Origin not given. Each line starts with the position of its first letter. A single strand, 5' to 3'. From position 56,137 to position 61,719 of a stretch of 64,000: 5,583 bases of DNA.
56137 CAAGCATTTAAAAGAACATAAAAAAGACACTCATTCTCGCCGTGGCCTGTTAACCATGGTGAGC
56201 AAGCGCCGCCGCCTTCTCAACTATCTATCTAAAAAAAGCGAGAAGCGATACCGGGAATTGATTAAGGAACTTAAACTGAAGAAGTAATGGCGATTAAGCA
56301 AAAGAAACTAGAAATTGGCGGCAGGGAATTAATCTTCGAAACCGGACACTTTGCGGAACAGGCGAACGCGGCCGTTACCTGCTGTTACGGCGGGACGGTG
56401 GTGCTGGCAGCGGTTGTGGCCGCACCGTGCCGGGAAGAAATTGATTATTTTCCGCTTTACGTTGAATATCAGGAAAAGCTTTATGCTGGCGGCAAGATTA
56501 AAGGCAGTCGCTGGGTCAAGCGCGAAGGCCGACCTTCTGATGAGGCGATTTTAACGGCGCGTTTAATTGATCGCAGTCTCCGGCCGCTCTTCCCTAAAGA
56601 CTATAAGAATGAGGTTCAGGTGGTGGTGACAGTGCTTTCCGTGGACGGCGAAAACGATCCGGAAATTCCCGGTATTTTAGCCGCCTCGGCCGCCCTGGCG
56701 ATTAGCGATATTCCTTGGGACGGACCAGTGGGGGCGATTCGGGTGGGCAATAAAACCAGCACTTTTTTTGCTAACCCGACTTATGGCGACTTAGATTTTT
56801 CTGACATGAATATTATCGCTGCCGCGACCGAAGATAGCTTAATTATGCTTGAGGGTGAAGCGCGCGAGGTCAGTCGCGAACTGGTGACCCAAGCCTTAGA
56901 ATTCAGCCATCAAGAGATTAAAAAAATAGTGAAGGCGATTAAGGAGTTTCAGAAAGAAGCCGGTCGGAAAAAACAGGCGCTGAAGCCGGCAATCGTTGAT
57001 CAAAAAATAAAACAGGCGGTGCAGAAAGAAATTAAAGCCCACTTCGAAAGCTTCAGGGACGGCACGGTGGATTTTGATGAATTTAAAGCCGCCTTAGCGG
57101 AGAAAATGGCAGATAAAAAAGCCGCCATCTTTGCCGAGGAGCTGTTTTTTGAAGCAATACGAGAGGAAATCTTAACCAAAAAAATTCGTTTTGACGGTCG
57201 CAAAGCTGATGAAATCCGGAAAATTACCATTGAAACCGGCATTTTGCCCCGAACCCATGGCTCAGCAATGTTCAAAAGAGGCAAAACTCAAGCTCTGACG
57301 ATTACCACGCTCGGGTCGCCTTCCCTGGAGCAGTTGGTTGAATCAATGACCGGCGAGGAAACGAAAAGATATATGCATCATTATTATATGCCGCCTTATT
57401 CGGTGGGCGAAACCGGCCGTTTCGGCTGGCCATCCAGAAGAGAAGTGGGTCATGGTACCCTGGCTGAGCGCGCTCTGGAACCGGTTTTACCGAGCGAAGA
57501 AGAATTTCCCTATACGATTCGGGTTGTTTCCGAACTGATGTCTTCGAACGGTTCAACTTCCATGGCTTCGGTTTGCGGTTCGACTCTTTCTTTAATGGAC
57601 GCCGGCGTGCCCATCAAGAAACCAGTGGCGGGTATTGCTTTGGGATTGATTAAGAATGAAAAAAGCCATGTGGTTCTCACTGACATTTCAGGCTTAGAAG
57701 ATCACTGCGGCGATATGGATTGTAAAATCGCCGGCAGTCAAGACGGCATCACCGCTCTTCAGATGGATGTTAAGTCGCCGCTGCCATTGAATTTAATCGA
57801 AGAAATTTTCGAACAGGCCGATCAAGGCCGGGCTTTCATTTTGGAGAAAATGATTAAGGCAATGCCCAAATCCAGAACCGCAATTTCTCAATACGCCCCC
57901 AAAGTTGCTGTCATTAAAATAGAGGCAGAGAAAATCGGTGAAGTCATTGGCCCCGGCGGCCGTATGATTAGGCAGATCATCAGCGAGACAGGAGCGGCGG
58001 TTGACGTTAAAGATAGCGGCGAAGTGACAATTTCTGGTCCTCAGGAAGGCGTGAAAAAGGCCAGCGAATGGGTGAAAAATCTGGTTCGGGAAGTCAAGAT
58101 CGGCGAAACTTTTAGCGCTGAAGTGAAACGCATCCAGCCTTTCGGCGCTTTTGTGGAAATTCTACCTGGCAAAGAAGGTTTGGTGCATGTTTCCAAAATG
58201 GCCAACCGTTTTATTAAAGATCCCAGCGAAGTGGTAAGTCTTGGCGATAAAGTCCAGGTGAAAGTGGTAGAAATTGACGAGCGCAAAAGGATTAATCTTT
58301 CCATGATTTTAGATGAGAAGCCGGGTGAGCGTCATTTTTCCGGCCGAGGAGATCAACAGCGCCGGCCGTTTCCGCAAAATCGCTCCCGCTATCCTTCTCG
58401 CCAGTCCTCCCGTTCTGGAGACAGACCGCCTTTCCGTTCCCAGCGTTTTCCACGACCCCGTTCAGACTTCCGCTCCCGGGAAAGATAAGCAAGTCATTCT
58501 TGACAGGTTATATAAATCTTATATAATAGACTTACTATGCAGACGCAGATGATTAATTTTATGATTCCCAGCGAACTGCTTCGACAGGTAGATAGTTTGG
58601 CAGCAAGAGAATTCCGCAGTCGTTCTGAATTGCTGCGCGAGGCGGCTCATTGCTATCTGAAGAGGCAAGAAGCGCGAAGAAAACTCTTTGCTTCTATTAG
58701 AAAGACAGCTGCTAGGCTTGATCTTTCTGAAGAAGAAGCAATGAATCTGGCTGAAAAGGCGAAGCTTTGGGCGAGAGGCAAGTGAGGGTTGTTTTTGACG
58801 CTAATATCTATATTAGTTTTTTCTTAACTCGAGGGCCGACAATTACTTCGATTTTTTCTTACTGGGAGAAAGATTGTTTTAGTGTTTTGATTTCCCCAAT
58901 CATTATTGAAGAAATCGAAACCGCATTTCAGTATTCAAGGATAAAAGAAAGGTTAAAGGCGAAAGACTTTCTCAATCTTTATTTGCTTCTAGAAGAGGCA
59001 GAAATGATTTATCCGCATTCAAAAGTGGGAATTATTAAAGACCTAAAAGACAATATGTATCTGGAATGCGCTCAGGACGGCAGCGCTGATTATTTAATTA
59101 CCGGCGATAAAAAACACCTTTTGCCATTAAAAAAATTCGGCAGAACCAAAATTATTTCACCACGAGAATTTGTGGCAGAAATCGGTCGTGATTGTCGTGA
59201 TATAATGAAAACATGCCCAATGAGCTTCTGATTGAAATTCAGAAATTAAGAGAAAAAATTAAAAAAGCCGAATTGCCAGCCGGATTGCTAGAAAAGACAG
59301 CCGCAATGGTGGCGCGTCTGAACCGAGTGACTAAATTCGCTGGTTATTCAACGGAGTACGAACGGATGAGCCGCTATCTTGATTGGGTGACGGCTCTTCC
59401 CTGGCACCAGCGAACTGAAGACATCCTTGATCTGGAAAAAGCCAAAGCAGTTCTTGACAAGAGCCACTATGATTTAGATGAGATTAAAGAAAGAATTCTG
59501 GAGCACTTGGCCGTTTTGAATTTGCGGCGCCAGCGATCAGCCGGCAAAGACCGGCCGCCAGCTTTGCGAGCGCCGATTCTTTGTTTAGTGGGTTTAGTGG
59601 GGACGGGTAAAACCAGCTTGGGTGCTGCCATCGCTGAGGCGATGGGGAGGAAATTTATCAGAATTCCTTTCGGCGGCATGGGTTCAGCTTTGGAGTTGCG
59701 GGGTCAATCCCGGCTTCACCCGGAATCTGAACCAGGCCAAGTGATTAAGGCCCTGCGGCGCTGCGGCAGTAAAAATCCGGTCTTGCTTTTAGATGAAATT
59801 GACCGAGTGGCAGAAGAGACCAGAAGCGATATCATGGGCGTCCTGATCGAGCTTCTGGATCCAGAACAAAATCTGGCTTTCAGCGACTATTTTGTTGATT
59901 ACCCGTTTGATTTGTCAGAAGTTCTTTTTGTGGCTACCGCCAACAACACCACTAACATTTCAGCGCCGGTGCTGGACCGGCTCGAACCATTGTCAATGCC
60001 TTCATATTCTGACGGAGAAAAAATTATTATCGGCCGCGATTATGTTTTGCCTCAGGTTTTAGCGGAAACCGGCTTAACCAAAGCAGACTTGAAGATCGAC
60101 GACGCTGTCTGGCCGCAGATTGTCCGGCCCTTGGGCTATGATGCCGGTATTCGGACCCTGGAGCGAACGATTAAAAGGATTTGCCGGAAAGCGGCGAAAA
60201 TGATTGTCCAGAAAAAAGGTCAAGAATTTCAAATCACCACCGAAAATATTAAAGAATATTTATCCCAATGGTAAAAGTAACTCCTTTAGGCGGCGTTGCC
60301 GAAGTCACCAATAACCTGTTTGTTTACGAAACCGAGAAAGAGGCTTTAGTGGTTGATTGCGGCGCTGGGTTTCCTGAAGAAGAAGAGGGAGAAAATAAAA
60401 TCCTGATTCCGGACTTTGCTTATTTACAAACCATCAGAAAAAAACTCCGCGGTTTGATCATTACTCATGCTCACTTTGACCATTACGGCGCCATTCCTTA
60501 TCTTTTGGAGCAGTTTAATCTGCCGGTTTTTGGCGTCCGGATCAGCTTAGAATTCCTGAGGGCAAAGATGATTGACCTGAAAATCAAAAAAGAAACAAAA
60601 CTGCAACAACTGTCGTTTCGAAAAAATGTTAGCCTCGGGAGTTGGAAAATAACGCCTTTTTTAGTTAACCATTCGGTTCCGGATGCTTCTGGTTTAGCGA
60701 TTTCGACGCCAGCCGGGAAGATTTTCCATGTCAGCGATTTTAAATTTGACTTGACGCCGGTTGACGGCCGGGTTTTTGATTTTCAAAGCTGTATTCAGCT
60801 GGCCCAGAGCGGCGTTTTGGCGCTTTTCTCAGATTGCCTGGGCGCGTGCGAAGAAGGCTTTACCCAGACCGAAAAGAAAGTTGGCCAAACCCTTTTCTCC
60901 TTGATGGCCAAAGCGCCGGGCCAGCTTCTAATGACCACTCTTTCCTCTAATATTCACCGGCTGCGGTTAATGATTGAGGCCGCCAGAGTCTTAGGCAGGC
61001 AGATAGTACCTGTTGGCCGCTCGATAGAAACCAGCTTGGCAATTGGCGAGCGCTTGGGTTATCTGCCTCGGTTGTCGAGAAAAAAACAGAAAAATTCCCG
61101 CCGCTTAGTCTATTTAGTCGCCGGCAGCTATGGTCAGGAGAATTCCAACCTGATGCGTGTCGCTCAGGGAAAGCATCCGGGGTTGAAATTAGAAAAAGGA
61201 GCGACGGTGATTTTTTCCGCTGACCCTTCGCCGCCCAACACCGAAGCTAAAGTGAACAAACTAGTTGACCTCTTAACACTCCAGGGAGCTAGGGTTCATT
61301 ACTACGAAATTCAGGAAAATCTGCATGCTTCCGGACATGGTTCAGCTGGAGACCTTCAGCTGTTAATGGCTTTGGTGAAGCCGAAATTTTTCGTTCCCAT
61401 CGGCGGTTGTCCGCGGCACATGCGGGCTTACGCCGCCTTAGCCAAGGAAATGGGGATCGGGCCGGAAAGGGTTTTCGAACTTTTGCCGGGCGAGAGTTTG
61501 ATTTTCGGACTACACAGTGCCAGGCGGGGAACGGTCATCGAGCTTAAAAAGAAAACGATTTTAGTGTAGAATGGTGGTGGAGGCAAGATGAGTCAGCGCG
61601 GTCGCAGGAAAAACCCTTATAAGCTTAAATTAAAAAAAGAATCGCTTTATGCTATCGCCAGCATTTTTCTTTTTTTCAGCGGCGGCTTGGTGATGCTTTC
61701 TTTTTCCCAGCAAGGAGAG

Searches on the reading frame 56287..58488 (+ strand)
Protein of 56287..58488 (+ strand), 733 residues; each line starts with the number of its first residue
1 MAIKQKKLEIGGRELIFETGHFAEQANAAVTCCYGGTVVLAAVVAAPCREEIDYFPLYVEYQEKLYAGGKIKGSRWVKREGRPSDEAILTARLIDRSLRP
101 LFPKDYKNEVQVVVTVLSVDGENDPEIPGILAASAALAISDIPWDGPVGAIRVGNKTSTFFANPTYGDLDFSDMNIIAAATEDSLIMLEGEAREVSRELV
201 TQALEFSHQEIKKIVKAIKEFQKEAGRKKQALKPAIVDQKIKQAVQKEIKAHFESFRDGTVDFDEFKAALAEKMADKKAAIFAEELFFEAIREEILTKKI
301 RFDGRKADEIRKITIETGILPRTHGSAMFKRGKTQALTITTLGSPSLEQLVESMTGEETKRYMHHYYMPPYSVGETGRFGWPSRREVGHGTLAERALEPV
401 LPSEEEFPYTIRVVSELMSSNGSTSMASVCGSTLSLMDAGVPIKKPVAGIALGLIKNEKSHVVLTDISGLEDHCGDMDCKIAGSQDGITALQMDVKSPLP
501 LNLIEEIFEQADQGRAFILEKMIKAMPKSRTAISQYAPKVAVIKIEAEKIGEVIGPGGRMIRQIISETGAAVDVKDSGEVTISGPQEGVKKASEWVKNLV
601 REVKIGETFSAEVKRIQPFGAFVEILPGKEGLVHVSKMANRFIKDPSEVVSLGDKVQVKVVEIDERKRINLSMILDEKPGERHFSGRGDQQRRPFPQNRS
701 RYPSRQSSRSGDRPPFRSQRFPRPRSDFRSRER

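Call 28: search_protein_families(library=pfam, proteins=[window:56287-58488:+], max_evalue=0.001)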
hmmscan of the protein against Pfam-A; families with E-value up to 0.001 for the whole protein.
window:56287-58488:+ (733 aa): 7 families
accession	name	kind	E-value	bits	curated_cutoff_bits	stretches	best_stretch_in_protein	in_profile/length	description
PF01138.27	RNase_PH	-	1.6e-57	193.9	25.5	2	309-442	1-130/130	3' exoribonuclease family, domain 1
PF00575.29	S1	-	1.2e-18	67.6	22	1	603-673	2-73/74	S1 RNA binding domain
PF03725.20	RNase_PH_C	-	6.5e-14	52.1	20.8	2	146-209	1-66/67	3' exoribonuclease family, domain 2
PF00013.35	KH_1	-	2.5e-13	50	21.5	1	542-596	3-64/66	KH domain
PF23052.1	KH_N4BP1_2nd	-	1.5e-05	25.4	27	1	555-611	19-75/120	N4BP1, second type I KH-domain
PF23459.1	S1_RRP5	-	0.00021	22.2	27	1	606-668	4-66/72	RRP5 S1 domain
PF22675.2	KH-I_KHDC4-BBP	-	0.00043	20.5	30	0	550-585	8-43/76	KHDC4/BBP-like, KH-domain type I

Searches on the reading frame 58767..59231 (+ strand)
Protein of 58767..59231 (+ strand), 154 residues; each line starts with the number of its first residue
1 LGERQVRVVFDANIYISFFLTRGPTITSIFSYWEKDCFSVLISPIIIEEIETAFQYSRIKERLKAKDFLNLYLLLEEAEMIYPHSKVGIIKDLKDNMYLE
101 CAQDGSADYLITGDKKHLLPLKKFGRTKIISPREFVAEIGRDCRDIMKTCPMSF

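Call 28: search_protein_families(library=pfam, proteins=[window:58767-59231:+], max_evalue=0.001)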
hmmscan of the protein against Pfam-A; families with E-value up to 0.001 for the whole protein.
window:58767-59231:+ (154 aa): 1 family
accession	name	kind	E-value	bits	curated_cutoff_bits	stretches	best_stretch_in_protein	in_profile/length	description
PF13470.12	PIN_3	-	6.1e-18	66.1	27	1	7-116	1-115/115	PIN domain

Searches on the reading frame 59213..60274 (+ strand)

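Call 28: search_protein_families(library=pfam, proteins=[window:59213-60274:+], max_evalue=0.001)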
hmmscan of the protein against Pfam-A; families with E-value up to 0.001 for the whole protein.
window:59213-60274:+ (353 aa): 5 families
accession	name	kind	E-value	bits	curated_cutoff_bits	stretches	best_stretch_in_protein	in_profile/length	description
PF00004.35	AAA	-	2.1e-17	64.2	21.2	1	123-258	1-124/131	ATPase family associated with various cellular activities (AAA)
PF22667.2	Lon_lid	-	2.2e-13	50.1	27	1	285-335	2-52/57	Lon protease AAA+ ATPase lid domain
PF07728.20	AAA_5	-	7.9e-09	36.1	22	1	123-256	2-138/139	AAA domain (dynein-related subfamily)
PF13401.12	AAA_22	-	4.6e-05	24.2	27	0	120-216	5-109/130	AAA domain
PF13191.12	AAA_16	-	7.2e-05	23.8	32.6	0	119-153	23-60/167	AAA ATPase domain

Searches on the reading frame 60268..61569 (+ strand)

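Call 28: search_protein_families(library=pfam, proteins=[window:60268-61569:+], max_evalue=0.001)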
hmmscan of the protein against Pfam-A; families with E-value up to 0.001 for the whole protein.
window:60268-61569:+ (433 aa): 4 families
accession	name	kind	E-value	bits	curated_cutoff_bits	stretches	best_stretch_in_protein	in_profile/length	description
PF22505.1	RNase_J_b_CASP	-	2.9e-22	79.2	27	1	219-336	3-126/126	Ribonuclease J, beta-CASP domain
PF00753.33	Lactamase_B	-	2.6e-14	54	22.7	1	15-100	6-84/196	Metallo-beta-lactamase superfamily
PF12706.13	Lactamase_B_2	-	3.1e-10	40.4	27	1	58-159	29-144/200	Beta-lactamase superfamily domain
PF07521.17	RMMBL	-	2.6e-06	27.8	21.6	1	347-397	7-58/63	Zn-dependent metallo-hydrolase RNA specificity domain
